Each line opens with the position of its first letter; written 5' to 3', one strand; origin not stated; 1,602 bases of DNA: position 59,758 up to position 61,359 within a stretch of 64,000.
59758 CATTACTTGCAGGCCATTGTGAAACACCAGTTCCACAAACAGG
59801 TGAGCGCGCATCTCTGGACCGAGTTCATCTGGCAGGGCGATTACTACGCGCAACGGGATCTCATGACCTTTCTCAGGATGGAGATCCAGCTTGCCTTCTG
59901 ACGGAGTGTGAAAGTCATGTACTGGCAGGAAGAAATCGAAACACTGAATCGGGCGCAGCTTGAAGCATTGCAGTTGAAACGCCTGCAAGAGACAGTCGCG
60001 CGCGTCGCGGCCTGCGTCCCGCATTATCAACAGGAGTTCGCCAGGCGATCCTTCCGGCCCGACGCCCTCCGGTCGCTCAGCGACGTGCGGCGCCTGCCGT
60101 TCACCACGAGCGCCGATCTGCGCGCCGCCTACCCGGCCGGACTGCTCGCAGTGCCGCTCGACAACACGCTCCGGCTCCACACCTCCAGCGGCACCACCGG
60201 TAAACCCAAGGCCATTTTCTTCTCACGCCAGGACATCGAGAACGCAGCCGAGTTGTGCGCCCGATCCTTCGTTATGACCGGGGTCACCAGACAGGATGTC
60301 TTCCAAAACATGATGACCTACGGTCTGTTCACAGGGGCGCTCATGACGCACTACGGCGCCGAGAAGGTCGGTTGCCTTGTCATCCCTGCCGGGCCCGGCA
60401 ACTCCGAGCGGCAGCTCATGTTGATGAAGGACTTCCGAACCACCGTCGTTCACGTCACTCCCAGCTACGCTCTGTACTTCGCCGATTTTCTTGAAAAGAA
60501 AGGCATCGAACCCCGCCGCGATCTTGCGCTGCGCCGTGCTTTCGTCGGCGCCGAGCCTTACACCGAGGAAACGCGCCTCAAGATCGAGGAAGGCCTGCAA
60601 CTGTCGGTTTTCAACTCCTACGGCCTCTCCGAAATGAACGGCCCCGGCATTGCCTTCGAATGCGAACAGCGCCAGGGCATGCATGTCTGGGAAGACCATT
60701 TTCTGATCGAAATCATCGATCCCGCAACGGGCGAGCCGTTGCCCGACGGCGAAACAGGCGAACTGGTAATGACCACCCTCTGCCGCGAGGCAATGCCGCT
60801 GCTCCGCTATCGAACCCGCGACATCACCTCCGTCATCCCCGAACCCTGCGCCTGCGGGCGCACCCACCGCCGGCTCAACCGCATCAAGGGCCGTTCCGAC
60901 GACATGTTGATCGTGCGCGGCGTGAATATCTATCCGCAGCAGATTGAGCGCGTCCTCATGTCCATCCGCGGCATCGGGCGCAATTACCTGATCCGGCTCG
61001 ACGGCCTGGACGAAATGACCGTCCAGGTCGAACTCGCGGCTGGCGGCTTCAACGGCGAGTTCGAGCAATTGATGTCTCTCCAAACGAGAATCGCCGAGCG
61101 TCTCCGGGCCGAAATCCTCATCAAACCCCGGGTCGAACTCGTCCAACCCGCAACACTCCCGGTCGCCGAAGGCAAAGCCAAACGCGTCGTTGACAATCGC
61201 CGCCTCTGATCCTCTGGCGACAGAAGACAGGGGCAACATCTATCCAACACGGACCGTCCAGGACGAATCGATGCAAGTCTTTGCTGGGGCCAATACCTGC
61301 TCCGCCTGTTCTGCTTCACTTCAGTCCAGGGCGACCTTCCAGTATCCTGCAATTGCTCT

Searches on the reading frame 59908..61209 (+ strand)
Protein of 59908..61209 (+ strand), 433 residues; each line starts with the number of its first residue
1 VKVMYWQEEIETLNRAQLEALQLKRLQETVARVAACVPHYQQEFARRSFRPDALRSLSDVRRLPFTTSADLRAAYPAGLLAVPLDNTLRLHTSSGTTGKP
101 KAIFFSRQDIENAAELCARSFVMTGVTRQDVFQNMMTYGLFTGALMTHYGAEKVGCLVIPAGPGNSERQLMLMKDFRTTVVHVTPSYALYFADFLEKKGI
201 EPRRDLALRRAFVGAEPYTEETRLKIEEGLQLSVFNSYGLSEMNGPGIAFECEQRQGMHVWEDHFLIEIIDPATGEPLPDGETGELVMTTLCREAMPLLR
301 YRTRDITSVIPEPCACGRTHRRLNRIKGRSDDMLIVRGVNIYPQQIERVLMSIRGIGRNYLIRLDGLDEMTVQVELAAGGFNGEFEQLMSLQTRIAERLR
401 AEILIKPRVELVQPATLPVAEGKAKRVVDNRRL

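Call 83: search_protein_families(library=pfam, proteins=[window:59908-61209:+], max_evalue=0.00001)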
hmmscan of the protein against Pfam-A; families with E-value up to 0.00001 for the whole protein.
window:59908-61209:+ (433 aa): 2 families
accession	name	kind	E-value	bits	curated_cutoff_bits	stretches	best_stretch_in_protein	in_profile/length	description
PF14535.12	AMP-binding_C_2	-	8.7e-27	93.7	25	1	338-431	1-96/96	AMP-binding enzyme C-terminal domain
PF00501.34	AMP-binding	-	1.4e-21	77.2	29.9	1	83-288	160-374/384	AMP-binding enzyme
